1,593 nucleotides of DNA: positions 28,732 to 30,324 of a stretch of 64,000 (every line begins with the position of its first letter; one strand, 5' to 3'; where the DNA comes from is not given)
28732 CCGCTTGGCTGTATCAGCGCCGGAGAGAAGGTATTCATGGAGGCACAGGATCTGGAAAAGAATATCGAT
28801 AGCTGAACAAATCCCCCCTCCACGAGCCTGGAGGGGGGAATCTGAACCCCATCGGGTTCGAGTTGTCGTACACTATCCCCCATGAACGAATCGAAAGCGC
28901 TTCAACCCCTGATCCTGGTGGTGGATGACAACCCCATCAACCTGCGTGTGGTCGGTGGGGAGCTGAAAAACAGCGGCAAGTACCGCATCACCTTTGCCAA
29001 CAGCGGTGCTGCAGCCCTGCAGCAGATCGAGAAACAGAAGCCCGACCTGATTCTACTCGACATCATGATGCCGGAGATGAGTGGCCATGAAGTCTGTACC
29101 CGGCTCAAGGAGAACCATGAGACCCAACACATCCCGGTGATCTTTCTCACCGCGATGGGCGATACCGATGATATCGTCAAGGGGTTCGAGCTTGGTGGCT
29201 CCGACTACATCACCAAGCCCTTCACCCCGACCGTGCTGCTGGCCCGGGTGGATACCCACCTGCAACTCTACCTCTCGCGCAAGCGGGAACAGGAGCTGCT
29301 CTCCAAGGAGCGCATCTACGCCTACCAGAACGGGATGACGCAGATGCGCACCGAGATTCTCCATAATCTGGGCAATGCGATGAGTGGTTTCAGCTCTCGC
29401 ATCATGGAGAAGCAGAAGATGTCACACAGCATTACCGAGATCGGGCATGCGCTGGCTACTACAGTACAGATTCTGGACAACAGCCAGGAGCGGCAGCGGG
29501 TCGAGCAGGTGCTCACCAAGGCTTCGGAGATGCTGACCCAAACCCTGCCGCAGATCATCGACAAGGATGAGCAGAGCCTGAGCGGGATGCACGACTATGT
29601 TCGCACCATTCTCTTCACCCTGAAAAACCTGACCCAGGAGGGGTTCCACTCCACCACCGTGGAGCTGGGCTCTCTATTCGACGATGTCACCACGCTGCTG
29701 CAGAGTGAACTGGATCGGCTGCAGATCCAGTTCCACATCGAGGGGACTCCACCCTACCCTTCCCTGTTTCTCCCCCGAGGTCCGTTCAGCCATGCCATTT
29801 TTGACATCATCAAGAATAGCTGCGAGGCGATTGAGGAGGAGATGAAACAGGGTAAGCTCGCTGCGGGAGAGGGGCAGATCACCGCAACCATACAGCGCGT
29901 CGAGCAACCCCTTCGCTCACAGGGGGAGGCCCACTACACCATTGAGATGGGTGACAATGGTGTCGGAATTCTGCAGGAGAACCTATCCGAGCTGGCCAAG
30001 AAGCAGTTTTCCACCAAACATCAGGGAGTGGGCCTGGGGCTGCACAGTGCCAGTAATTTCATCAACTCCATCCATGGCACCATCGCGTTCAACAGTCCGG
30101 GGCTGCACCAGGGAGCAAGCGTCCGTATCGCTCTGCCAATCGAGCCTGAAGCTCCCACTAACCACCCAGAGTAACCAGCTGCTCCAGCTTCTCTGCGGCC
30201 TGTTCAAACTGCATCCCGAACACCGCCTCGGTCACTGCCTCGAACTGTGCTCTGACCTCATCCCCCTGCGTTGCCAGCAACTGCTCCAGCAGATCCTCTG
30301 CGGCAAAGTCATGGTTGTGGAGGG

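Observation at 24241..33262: Putative copper/redox-linked module: RND pump with Met-rich adaptor, REC-kinase fusion, and MHYT hybrid kinase with two receivers and HPt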

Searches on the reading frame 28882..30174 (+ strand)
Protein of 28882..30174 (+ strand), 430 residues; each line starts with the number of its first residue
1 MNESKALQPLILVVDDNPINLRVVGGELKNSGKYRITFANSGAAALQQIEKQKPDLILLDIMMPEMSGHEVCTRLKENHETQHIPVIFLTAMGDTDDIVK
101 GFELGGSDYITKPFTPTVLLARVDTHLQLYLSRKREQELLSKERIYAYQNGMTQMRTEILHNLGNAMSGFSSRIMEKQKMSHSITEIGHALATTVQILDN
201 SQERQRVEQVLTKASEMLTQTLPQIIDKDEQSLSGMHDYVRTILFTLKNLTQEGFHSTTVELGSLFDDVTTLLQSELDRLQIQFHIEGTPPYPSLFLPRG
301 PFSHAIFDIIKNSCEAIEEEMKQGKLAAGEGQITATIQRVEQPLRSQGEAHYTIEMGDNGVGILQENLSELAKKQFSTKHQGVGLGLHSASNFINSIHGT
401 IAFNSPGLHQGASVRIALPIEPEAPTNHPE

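Call 7: search_protein_families(library=pfam, proteins=[window:28882-30174:+], max_evalue=0.01)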
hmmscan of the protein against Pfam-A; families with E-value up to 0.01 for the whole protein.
window:28882-30174:+ (430 aa): 3 families
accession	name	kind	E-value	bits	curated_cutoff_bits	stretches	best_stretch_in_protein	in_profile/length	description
PF00072.30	Response_reg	-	2.6e-30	105.3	30.2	1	11-123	1-110/111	Response regulator receiver domain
PF02518.31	HATPase_c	-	1.9e-10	41.6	26.4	1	303-421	7-110/111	Histidine kinase-, DNA gyrase B-, and HSP90-like ATPase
PF23198.2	PDE8A_N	-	0.0065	16.8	29.6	0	33-90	34-92/147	PDE8A-like, N-terminal domain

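Call 8: search_protein_families(library=ncbifam, proteins=[window:28882-30174:+], max_evalue=0.01)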
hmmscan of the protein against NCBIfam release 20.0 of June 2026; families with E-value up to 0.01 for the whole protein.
window:28882-30174:+ (430 aa): 118 families (the best 25 are shown)
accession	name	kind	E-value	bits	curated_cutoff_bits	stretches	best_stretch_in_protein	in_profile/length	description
NF007135.0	PRK09581.1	equivalog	7.3e-37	127.2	474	1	10-204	4-188/457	PleD family two-component system response regulator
TIGR02154.1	PhoB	equivalog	1e-31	110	296.2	1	9-144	3-136/226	phosphate regulon transcriptional regulator PhoB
NF045944.1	ResRegRpaBCyano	equivalog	3.4e-30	105.1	330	1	12-138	1-123/229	response regulator transcription factor RpaB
NF053854.1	RespRegPhoBBctds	equivalog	4.5e-30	104.7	270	1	11-148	1-135/225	two-component system response regulator PhoB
NF040689.1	MtrAB_MtrA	equivalog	6.6e-30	104.1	300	1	11-140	1-124/219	MtrAB system response regulator MtrA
NF011874.0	PRK15347.1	equivalog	1.4e-29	102.8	852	2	11-187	693-870/921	two component system sensor kinase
NF040534.1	resp_reg_YycF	equivalog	1.8e-26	92.8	340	1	11-139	3-127/231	response regulator YycF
NF041880.1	EPS_EpsF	equivalog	6.6e-26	90.9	900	1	14-146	1-137/492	response regulator EpsF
NF033117.2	vanR_ACDEGLN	exception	1.6e-25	90.1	350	1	11-144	1-130/226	VanR-ABDEGLN family response regulator transcription factor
NF041733.1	resp_reg_CseB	equivalog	3.6e-25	88.7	350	1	11-133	3-121/228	two-component system response regulator CseB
NF008296.0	PRK11083.1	equivalog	6.1e-25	88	273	1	8-135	3-126/228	two-component system response regulator CreB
NF033120.0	vanR_FM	exception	1.4e-24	87.1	460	1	11-137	6-128/231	vancomycin resistance response regulator transcription factor, VanR-F/VanR-M family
NF008318.0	PRK11107.1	equivalog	4.7e-24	84.5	890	2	6-126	665-784/920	two-component sensor histidine kinase BarA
TIGR01387.1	cztR_silR_copR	subfamily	1.1e-23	84.1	279.2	1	11-135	1-122/218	heavy metal response regulator transcription factor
NF007982.1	PRK10710.1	equivalog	2e-22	79.9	380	1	6-138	5-133/235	envelope stress response regulator BaeR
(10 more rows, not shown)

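Call 14: search_solved_structures(query=window:28882-30174:+, max_evalue=0.001)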
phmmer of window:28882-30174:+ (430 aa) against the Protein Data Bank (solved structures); distinct sequences matched with E-value up to 0.001: 288 (the best 60 are shown).
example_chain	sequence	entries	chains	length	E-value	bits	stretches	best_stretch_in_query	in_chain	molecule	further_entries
9g85_A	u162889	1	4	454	6.4e-33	117.5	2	10-139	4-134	Response regulator PleD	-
2wb4_A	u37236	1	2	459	6.7e-33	117.4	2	10-139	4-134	DIGUANYLATE CYCLASE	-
9g86_A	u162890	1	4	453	8e-33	117.2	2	11-139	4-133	Response regulator PleD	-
1w25_A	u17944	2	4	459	8.4e-33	117.1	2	11-139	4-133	STALKED-CELL DIFFERENTIATION CONTROLLING PROTEIN | RESPONSE REGULATOR PLED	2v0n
9dvt_R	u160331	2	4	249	3.3e-23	85.5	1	8-128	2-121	DNA-binding dual master transcriptional regulator RpaA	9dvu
1mvo_A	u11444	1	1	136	7.5e-22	81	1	10-131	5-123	PhoP response regulator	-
8fk2_A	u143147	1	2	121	2.6e-21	79.3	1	11-128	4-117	Putative response regulator CovR VicR-like protein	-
3t6k_A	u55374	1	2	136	3.1e-21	79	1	10-125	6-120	Response regulator receiver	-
2zwm_A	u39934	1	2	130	3.7e-21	78.8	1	10-132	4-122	Transcriptional regulatory protein yycF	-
9xzo_A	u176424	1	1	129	4.2e-21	78.6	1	11-124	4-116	De novo protein M1X0B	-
3f6p_A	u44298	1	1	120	1.3e-20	76.9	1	10-128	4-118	Transcriptional regulatory protein yycF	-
12aw_A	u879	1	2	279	2.3e-20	76.1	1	11-139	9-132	HYBRID TWO-COMPONENT SYSTEM PROTEIN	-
1zes_A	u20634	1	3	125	1.5e-19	73.5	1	11-125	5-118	Phosphate regulon transcriptional regulatory protein phoB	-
1b00_A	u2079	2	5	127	1.6e-19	73.4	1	11-125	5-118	PHOSPHATE REGULON TRANSCRIPTIONAL REGULATORY PROTEIN PHOB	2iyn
3gt7_A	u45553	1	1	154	1.9e-19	73.1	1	11-145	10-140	Sensor protein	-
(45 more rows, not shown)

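Call 15: find_homologous_proteins(query=window:28882-30174:+, max_evalue=1e-10)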
Query window:28882-30174:+ (430 aa): 6399 proteins with E <= 1e-10 among 8000 candidates; the best 120 are listed.
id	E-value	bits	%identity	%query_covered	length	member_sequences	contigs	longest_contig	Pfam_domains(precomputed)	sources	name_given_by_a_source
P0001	2.0e-281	951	100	100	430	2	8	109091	PF02518.32,PF00072.31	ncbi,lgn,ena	-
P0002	3.2e-132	459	52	97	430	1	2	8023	PF02518.32,PF00072.31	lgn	-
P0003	6.8e-130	452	52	93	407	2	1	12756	PF02518.32,PF00072.31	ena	-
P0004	4.9e-128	446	50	96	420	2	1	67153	PF02518.32,PF00072.31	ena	-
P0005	7.9e-107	376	45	96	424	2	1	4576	PF02518.32,PF13589.13,PF00072.31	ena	-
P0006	9.5e-102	359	43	96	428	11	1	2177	PF02518.32,PF00072.31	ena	-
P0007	4.6e-101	357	43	96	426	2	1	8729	PF02518.32,PF00072.31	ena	-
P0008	8.0e-98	346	42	98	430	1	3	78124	PF02518.32,PF00072.31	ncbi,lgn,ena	-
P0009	8.0e-94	333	41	98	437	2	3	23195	PF02518.32,PF00072.31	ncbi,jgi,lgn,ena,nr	ncbi:MAG: hybrid sensor histidine kinase/response regulator [Gammaproteobacteria bacterium]|nr:hybri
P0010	2.9e-63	232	30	96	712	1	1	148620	PF12833.14,PF02518.32,PF00512.32,PF23198.2,PF00165.30,PF00072.31,PF20161.6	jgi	jgi:DNA-binding response OmpR family regulator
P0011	1.7e-62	230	41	51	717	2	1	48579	PF12833.14,PF02518.32,PF00512.32,PF23198.2,PF00165.30,PF00072.31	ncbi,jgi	ncbi:MAG: response regulator [Candidatus Aminicenantes bacterium]|jgi:DNA-binding response OmpR fami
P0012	2.0e-62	230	32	96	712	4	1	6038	PF12833.14,PF02518.32,PF00512.32,PF23198.2,PF00165.30,PF00072.31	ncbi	-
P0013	3.2e-62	229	40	51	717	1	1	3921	PF12833.14,PF02518.32,PF00512.32,PF23198.2,PF00165.30,PF00072.31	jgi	-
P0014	1.1e-61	227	41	53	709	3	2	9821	PF12833.14,PF02518.32,PF00512.32,PF23198.2,PF00165.30,PF00072.31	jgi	jgi:DNA-binding response OmpR family regulator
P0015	3.7e-61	225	42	65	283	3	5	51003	PF00072.31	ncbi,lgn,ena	-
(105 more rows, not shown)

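Call 16: find_encoding_contigs(protein=P0004, flank=10000, max_places=2)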
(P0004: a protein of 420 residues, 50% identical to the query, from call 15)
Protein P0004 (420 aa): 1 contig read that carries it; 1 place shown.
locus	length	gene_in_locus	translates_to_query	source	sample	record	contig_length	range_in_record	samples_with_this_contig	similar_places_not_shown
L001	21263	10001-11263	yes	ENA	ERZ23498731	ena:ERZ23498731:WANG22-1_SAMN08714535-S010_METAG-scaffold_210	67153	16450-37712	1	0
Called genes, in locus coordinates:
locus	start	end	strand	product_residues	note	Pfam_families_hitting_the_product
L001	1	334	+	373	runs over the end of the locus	PF02481:DNA_processg_A, PF17782:WHD_DprA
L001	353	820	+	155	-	PF04361:DUF494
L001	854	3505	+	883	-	PF01751:Toprim, PF01131:Topoisom_bac, PF13368:Toprim_C_rpt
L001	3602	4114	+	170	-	PF00731:AIRC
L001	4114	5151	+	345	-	PF22660:RS_preATP-grasp-like, PF02222:ATP-grasp, PF17769:PurK_C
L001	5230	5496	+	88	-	-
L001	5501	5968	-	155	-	PF05981:CreA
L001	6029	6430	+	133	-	-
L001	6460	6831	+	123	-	-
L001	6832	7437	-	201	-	PF01871:AMMECR1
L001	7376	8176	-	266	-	PF01875:Memo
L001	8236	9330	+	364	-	PF04055:Radical_SAM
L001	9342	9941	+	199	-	-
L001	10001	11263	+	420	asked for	PF00072:Response_reg, PF02518:HATPase_c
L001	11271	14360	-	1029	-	PF03707:MHYT, PF00512:HisKA, PF02518:HATPase_c, PF00072:Response_reg, PF24896:Receiver_CRE1 (faint), PF00072:Response_reg, PF01627:Hpt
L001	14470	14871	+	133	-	PF00072:Response_reg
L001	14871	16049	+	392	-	PF00266:Aminotran_5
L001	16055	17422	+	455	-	PF00171:Aldedh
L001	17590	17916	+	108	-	-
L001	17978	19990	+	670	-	PF00989:PAS, PF08448:PAS_4, PF13188:PAS_8 (weak), PF13426:PAS_9, PF00512:HisKA, PF02518:HATPase_c, PF00072:Response_reg, PF01627:Hpt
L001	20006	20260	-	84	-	PF03927:NapD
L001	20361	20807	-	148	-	PF03892:NapB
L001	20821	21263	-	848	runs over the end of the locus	PF04879:Molybdop_Fe4S4, PF00384:Molybdopterin, PF01568:Molydop_binding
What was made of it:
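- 30158..30174 (.): 17-nt overlap between the 3' ends of the two convergent signalling genes. In L001 the two genes are 7 nt apart (call 16).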

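Call 17: find_encoding_contigs(protein=P0008, flank=10000, max_places=2)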
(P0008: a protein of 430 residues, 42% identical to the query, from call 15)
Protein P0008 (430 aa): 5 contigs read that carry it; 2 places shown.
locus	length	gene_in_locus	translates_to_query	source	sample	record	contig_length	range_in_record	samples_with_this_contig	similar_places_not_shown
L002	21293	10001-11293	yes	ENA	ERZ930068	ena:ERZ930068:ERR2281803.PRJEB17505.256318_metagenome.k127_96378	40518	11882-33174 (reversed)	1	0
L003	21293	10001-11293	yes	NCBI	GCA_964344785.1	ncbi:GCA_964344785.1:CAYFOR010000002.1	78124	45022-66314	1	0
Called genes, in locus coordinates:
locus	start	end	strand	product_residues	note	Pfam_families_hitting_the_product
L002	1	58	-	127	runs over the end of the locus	PF00072:Response_reg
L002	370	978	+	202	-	PF00293:NUDIX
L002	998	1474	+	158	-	PF06853:DUF1249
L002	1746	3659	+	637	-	PF02518:HATPase_c (weak), PF13589:HATPase_c_3, PF00183:HSP90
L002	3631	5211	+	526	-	PF02113:Peptidase_S13, PF13354:Beta-lactamase2 (faint)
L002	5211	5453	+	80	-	PF01722:BolA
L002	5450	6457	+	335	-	PF04392:ABC_sub_bind (faint)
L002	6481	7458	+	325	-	PF09084:NMT1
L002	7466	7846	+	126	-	-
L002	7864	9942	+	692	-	PF00672:HAMP (weak), PF00512:HisKA, PF02518:HATPase_c, PF00072:Response_reg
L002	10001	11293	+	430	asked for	PF00072:Response_reg, PF02518:HATPase_c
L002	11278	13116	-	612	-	PF23161:HTH_RNase_II, PF00773:RNB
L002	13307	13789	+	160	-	-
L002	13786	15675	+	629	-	PF00005:ABC_tran, PF02463:SMC_N (faint), PF13555:AAA_29 (faint), PF00006:ATP-synt_ab (faint), PF12848:ABC_tran_Xtn, PF00005:ABC_tran, PF13304:AAA_21 (weak), PF16326:ABC_tran_CTD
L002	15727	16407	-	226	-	PF03167:UDG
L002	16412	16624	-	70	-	-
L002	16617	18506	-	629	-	PF00005:ABC_tran, PF13175:AAA_15 (faint), PF13555:AAA_29 (faint), PF00004:AAA (faint), PF12848:ABC_tran_Xtn, PF00005:ABC_tran, PF13191:AAA_16 (weak), PF16326:ABC_tran_CTD, +5 more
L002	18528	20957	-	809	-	PF14827:dCache_3, PF00672:HAMP (faint), PF18947:HAMP_2 (faint), PF00015:MCPsignal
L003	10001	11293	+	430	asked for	PF00072:Response_reg, PF02518:HATPase_c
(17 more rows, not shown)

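Call 18: find_encoding_contigs(protein=P0009, flank=10000, max_places=2)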
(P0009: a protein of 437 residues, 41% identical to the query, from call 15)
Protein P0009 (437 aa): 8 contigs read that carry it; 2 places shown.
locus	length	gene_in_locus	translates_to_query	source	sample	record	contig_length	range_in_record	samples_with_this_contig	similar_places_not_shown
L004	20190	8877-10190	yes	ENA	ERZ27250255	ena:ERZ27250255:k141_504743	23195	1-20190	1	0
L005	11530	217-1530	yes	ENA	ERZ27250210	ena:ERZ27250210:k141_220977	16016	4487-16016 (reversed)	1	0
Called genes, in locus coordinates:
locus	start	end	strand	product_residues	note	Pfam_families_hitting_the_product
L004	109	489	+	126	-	PF06853:DUF1249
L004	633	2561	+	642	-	PF02518:HATPase_c (weak), PF13589:HATPase_c_3, PF00183:HSP90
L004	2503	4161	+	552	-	PF00768:Peptidase_S11 (faint), PF02113:Peptidase_S13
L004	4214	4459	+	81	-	PF01722:BolA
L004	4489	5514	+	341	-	PF04392:ABC_sub_bind (faint)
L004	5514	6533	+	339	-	PF09084:NMT1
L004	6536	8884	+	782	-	PF00672:HAMP (weak), PF00512:HisKA, PF02518:HATPase_c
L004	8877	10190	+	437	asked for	PF00072:Response_reg, PF02518:HATPase_c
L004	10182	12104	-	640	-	PF23161:HTH_RNase_II, PF00773:RNB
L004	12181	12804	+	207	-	PF02630:SCO1-SenC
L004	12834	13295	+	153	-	-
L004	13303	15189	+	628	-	PF00005:ABC_tran, PF02463:SMC_N (faint), PF13555:AAA_29 (faint), PF13304:AAA_21 (faint), PF12848:ABC_tran_Xtn, PF00005:ABC_tran, PF16326:ABC_tran_CTD (weak)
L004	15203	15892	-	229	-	PF03167:UDG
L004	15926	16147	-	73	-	PF04102:SlyX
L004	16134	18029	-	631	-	PF00005:ABC_tran, PF00006:ATP-synt_ab (faint), PF13175:AAA_15 (faint), PF13191:AAA_16 (faint), PF13555:AAA_29 (faint), PF12848:ABC_tran_Xtn, PF00005:ABC_tran, PF16326:ABC_tran_CTD, +6 more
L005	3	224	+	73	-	?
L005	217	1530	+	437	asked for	PF00072:Response_reg, PF02518:HATPase_c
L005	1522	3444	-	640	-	PF23161:HTH_RNase_II, PF00773:RNB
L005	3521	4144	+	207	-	PF02630:SCO1-SenC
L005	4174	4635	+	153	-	-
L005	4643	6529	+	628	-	PF00005:ABC_tran, PF02463:SMC_N (faint), PF13555:AAA_29 (faint), PF13304:AAA_21 (faint), PF12848:ABC_tran_Xtn, PF00005:ABC_tran, PF16326:ABC_tran_CTD (weak)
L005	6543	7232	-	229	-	PF03167:UDG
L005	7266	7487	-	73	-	PF04102:SlyX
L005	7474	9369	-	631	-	PF00005:ABC_tran, PF00006:ATP-synt_ab (faint), PF13175:AAA_15 (faint), PF13191:AAA_16 (faint), PF13555:AAA_29 (faint), PF12848:ABC_tran_Xtn, PF00005:ABC_tran, PF16326:ABC_tran_CTD, +6 more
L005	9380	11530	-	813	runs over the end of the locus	PF02190:LON_substr_bdg, PF00004:AAA, PF07724:AAA_2 (weak), PF07728:AAA_5, PF22667:Lon_lid, PF05362:Lon_C, PF13541:ChlI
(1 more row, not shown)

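Call 20: find_encoding_contigs(protein=P0001, flank=10000, max_places=3)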
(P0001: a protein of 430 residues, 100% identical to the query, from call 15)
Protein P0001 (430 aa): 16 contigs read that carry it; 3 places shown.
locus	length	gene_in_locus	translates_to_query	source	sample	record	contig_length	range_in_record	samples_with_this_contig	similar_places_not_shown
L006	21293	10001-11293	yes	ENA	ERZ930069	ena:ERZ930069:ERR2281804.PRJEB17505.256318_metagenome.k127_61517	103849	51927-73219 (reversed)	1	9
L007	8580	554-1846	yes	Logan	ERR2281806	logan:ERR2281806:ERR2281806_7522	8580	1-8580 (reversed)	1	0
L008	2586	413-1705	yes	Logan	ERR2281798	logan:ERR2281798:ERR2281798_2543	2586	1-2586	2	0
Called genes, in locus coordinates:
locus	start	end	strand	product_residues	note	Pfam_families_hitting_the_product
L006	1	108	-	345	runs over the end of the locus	PF00034:Cytochrom_C, PF13442:Cytochrome_CBB3, PF00034:Cytochrom_C (weak)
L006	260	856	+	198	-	PF01926:MMR_HSR1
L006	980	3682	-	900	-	PF02739:5_3_exonuc_N, PF01367:5_3_exonuc, PF01612:DNA_pol_A_exo1, PF22619:DNA_polI_exo1, PF00476:DNA_pol_A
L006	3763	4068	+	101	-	-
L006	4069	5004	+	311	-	PF01636:APH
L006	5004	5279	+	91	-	-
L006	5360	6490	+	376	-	PF25917:BSH_RND (faint)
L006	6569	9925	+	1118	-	PF00873:ACR_tran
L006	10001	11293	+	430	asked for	PF00072:Response_reg, PF02518:HATPase_c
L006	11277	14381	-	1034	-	PF03707:MHYT, PF00512:HisKA, PF02518:HATPase_c, PF00072:Response_reg, PF01627:Hpt (weak)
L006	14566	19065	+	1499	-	PF00310:GATase_2, PF04898:Glu_syn_central, PF01645:Glu_synthase, PF01070:FMN_dh (faint), PF01493:GXGXG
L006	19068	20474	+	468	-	PF14691:Fer4_20, PF01266:DAO (faint), PF01494:FAD_binding_3 (weak), PF01946:Thi4 (weak), PF07992:Pyr_redox_2, PF13450:NAD_binding_8, PF13738:Pyr_redox_3 (weak), PF00070:Pyr_redox (weak)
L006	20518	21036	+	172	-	PF20560:MotA_N (weak)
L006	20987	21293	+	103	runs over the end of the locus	PF01618:MotA_ExbB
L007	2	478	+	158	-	?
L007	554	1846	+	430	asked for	PF00072:Response_reg, PF02518:HATPase_c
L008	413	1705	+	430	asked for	PF00072:Response_reg, PF02518:HATPase_c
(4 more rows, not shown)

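Call 21: find_encoding_contigs(protein=P0003, flank=10000, max_places=2)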
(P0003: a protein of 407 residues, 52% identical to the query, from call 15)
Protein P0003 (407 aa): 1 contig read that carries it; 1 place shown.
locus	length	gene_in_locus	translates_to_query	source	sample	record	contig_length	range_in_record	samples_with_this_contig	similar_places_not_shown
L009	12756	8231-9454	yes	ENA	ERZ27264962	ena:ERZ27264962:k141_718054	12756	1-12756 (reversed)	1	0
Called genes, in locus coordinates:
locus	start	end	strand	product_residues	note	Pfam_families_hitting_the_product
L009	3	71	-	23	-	?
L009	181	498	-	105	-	PF07798:CCDC90-like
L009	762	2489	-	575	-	PF00990:GGDEF, PF00563:EAL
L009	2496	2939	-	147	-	PF00072:Response_reg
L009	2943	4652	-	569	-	PF00072:Response_reg (weak), PF08448:PAS_4 (weak), PF02518:HATPase_c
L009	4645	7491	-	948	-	PF00072:Response_reg, PF00989:PAS, PF08448:PAS_4 (faint), PF13188:PAS_8 (faint), PF00989:PAS (weak), PF00512:HisKA, PF02518:HATPase_c, PF00072:Response_reg, +2 more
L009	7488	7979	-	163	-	PF00072:Response_reg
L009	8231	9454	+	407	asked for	PF00072:Response_reg, PF02518:HATPase_c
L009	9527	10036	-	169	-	-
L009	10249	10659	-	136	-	PF01850:PIN (weak), PF13470:PIN_3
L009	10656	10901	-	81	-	-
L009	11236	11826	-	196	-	-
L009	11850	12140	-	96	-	-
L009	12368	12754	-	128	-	?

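Call 22: find_encoding_contigs(protein=P0002, flank=10000, max_places=2)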
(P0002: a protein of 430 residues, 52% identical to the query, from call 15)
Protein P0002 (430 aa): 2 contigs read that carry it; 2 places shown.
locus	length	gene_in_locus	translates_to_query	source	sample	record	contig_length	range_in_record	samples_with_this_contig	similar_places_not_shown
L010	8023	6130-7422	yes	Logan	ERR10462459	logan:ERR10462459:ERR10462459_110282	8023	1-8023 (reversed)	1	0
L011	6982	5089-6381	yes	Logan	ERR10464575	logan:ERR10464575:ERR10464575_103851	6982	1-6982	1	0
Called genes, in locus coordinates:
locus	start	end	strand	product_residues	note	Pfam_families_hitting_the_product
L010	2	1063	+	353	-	?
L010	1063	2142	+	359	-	PF01565:FAD_binding_4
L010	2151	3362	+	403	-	PF13187:Fer4_9 (faint), PF00037:Fer4 (faint), PF12837:Fer4_6 (faint), PF13183:Fer4_8, PF12838:Fer4_7, PF13484:Fer4_16 (weak), PF13534:Fer4_17, PF02754:CCG, +1 more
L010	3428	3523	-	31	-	-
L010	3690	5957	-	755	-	PF00521:DNA_topoisoIV, PF03989:DNA_gyraseA_C (faint)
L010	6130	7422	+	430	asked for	PF00072:Response_reg, PF02518:HATPase_c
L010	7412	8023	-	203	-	?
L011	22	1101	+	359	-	PF01565:FAD_binding_4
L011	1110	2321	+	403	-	PF13187:Fer4_9 (faint), PF00037:Fer4 (faint), PF12837:Fer4_6 (faint), PF13183:Fer4_8, PF12838:Fer4_7, PF13484:Fer4_16 (weak), PF13534:Fer4_17, PF02754:CCG, +1 more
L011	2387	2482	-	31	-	-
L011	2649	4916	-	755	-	PF00521:DNA_topoisoIV, PF03989:DNA_gyraseA_C (faint)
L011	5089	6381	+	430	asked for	PF00072:Response_reg, PF02518:HATPase_c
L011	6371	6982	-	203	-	?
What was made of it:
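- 30158..30174 (.): An 11-nt overlap occurs in L010 (call 22).
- The signalling pair occurs without any pump in L001 and L010 (calls 16, 22).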
